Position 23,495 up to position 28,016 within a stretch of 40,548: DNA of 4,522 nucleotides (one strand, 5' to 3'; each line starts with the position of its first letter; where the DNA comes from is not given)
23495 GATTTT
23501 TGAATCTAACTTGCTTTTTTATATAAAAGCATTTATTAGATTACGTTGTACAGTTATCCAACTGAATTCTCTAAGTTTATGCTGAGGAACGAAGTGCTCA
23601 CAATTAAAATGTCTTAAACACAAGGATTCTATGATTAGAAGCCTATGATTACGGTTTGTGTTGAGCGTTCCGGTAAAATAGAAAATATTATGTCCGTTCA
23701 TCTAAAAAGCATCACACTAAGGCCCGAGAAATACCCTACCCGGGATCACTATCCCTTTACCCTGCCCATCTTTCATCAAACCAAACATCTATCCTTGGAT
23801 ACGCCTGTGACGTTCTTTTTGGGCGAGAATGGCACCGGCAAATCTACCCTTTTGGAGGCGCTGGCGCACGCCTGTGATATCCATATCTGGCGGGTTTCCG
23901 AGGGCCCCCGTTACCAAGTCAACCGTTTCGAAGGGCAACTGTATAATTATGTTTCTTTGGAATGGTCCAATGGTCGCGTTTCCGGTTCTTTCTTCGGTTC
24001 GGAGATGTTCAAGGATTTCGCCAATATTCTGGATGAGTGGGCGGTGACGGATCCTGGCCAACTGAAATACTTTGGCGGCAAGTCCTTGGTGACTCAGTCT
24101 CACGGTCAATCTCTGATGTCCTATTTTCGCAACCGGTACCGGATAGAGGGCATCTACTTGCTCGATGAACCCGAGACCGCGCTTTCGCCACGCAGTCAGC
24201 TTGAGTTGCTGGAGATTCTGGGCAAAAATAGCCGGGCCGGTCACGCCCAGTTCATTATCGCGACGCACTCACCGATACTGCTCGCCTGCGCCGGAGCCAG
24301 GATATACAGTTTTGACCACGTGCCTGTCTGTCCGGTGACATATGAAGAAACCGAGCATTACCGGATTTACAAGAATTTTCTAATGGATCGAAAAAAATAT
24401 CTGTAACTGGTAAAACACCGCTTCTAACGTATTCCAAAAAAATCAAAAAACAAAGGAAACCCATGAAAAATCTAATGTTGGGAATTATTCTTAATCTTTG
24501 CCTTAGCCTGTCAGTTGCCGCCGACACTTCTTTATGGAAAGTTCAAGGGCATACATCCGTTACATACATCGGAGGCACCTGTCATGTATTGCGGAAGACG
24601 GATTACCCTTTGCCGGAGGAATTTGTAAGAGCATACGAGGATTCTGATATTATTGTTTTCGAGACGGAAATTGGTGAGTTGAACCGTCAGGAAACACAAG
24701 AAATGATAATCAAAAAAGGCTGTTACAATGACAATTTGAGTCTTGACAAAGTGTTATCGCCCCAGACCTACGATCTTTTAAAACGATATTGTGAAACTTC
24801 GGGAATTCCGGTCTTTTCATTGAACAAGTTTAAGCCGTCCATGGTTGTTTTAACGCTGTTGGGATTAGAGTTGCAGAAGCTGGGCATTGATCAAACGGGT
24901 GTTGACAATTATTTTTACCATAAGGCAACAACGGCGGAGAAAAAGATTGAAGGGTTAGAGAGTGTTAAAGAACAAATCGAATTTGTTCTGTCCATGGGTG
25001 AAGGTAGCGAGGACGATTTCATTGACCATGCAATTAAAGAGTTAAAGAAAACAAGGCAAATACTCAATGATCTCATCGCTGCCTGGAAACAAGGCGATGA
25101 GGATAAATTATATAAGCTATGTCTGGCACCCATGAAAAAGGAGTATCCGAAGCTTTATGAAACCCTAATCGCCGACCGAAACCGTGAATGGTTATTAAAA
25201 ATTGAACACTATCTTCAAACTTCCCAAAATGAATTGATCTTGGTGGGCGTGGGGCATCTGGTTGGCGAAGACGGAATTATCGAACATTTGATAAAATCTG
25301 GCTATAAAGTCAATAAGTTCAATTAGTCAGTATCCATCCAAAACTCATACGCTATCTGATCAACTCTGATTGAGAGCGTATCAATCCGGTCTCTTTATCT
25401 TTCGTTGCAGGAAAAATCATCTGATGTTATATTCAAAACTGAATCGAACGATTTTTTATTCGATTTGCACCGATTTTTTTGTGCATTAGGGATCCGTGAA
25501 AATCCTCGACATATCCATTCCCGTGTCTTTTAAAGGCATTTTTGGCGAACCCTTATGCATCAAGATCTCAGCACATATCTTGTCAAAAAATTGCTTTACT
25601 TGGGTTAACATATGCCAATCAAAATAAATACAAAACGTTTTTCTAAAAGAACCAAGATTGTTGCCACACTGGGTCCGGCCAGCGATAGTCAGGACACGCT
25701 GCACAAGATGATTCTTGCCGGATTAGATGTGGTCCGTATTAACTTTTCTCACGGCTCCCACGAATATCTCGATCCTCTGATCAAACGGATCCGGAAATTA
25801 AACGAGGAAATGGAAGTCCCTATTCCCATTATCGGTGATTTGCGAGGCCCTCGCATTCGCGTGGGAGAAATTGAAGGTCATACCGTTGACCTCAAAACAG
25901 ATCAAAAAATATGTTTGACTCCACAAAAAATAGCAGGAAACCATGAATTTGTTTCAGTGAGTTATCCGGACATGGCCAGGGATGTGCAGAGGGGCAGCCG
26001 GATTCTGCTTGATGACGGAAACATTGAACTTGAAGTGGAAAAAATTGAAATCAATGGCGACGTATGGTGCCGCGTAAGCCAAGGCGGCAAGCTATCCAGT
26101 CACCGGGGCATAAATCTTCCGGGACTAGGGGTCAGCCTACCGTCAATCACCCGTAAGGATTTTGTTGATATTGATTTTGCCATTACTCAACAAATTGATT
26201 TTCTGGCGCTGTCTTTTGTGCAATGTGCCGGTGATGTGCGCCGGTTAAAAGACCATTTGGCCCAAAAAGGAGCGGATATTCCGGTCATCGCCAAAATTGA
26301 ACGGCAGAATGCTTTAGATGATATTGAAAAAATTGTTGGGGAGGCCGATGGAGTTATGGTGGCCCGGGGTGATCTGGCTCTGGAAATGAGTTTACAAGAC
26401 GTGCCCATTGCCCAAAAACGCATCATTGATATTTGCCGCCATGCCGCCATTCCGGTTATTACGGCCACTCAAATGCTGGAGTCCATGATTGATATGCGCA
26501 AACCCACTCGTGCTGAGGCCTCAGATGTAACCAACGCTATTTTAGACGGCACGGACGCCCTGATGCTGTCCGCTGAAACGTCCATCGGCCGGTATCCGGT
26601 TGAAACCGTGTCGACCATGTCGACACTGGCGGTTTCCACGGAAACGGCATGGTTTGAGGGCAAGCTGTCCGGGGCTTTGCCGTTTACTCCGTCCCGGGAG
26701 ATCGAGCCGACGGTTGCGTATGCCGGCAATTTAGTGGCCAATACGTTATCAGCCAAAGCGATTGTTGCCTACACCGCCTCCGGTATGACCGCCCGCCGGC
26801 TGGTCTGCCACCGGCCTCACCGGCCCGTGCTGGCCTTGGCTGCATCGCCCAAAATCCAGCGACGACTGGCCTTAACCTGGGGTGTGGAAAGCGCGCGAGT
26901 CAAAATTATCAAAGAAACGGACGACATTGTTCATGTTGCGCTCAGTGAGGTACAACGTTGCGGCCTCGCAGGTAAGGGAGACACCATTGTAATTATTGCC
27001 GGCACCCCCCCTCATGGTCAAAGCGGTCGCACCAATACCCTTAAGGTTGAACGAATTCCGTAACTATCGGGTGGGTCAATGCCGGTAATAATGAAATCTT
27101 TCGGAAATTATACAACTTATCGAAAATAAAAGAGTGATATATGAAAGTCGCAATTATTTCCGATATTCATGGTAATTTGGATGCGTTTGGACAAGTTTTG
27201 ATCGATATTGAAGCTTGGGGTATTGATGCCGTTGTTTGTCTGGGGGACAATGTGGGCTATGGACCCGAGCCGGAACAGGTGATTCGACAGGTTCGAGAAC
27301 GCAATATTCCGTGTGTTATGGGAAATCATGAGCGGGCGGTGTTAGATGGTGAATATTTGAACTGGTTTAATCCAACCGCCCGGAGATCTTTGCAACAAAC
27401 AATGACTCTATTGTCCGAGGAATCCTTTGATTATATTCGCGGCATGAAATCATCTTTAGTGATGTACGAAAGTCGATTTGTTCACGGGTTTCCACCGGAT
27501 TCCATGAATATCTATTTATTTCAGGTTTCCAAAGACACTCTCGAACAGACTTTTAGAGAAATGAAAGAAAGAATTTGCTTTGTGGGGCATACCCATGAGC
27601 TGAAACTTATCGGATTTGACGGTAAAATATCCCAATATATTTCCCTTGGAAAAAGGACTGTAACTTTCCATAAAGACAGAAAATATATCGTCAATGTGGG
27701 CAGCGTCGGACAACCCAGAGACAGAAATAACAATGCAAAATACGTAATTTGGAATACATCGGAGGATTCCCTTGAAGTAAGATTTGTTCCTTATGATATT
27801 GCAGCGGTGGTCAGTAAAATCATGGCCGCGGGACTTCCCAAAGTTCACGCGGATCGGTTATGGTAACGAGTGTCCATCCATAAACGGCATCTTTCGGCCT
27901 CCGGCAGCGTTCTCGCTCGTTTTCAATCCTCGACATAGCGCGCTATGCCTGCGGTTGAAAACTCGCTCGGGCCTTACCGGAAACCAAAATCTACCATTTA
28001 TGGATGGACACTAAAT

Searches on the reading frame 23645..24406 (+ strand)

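Call 6: search_protein_families(library=pfam, proteins=[window:23645-24406:+], max_evalue=0.001)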
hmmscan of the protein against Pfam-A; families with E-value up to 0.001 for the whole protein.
window:23645-24406:+ (253 aa): 7 families
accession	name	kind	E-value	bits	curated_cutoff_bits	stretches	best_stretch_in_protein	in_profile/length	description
PF13304.12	AAA_21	-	1.4e-16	61.9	27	2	169-213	260-303/304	AAA domain, putative AbiEii toxin, Type IV TA system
PF13175.12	AAA_15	-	2.1e-12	47.8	32.1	2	169-212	330-373/374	AAA ATPase domain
PF02463.25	SMC_N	-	1.9e-07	31.2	40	0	45-75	16-46/220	RecF/RecN/SMC N terminal domain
PF13476.12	AAA_23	-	4.3e-07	31.2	27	1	45-77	11-43/201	AAA domain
PF13555.12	AAA_29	-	0.00013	22.1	27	1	43-74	12-43/61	P-loop containing region of AAA domain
PF00005.33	ABC_tran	-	0.00056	21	25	0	55-75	13-33/137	ABC transporter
PF00004.35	AAA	-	0.00064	20.6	21.2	0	58-85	3-30/131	ATPase family associated with various cellular activities (AAA)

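Call 57: search_protein_families(library=padloc, proteins=[window:23645-24406:+], max_evalue=0.001)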
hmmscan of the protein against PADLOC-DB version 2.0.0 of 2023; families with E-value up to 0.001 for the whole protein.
window:23645-24406:+ (253 aa): 110 families (the best 25 are shown)
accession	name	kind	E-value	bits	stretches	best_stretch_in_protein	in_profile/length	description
PDLC02980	AriA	-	1.7e-17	62.3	2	169-214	260-304/304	-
PDLC02979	AriA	-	1.9e-12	45.7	2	169-212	329-372/373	-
PDLC04135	mad3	-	2.2e-12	45.2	2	170-215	286-329/374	mads_3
PDLC00298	PtuA1|PtuA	-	3.7e-12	44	2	166-225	280-338/423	AAA ATPase domain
PDLC00274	PtuA1|PtuA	-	1.5e-11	42.2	1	168-214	306-350/438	AAA ATPase domain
PDLC02335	AbiLi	-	3.5e-11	40.7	1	163-241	191-262/326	AbiLi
PDLC00271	PtuA1|PtuA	-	3.9e-11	41.1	2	48-86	18-56/421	AAA ATPase domain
PDLC00295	PtuA1|PtuA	-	5.4e-11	40.2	2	162-218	285-339/451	AAA ATPase domain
PDLC00293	PtuA1|PtuA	-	5.6e-11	40.1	1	168-214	337-387/527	AAA ATPase domain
PDLC00278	PtuA1|PtuA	-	6.3e-11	40.2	2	46-85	16-55/436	AAA ATPase domain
PDLC00290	PtuA1|PtuA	-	6.8e-11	40.2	1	170-224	272-325/414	AAA ATPase domain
PDLC00303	PtuA1|PtuA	-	7.4e-11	39.7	1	168-216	237-285/386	AAA ATPase domain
PDLC00273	PtuA1|PtuA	-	2.4e-10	38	1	169-216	225-272/375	AAA ATPase domain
PDLC00283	PtuA1|PtuA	-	2.5e-10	38.1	1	171-214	301-345/448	AAA ATPase domain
PDLC00091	GajA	-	3.5e-10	37.3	1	166-215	295-344/627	AAA ATPase domain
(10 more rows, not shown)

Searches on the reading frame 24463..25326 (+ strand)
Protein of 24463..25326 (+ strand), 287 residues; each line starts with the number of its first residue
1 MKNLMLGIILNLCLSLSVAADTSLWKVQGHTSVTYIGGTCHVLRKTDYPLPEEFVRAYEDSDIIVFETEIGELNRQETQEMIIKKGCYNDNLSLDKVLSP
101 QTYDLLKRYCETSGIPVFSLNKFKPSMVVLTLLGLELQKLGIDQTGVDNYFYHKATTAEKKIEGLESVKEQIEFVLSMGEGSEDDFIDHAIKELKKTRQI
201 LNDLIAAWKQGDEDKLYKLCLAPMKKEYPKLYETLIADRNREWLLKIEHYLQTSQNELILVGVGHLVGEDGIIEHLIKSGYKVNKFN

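Call 6: search_protein_families(library=pfam, proteins=[window:24463-25326:+], max_evalue=0.001)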
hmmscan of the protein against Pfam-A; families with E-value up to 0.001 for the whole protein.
window:24463-25326:+ (287 aa): 1 family
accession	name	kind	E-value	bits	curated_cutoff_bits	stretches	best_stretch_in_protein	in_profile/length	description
PF01963.22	TraB_PrgY_gumN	-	1.4e-67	228.7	26.8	1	24-284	2-262/263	TraB/PrgY/gumN family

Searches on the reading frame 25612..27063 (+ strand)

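Call 6: search_protein_families(library=pfam, proteins=[window:25612-27063:+], max_evalue=0.001)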
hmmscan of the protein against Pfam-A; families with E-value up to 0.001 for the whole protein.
window:25612-27063:+ (483 aa): 2 families
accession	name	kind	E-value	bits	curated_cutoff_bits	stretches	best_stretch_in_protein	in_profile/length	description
PF00224.27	PK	-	1.4e-109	366.6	30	1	12-333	2-328/328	Pyruvate kinase, barrel domain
PF02887.21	PK_C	-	2e-27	96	28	1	368-479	3-113/114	Pyruvate kinase, alpha/beta domain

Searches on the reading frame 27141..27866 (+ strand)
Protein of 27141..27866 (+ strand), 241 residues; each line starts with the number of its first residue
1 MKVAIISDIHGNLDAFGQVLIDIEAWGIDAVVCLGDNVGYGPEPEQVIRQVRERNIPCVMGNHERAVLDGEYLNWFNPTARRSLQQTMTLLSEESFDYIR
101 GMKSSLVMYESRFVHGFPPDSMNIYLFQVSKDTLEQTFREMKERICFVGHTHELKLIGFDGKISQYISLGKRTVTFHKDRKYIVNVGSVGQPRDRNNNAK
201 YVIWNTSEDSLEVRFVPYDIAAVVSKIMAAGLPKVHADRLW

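Call 7: search_protein_families(library=pfam, proteins=[window:27141-27866:+], max_evalue=0.001)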
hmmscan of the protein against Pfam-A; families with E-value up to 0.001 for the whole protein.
window:27141-27866:+ (241 aa): 2 families
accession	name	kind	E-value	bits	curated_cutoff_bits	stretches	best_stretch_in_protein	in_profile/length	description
PF12850.12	Metallophos_2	-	6.4e-18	65.7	27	1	1-208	1-153/154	Calcineurin-like phosphoesterase superfamily domain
PF00149.33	Metallophos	-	1.9e-14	55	21.5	1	1-153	1-190/191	Calcineurin-like phosphoesterase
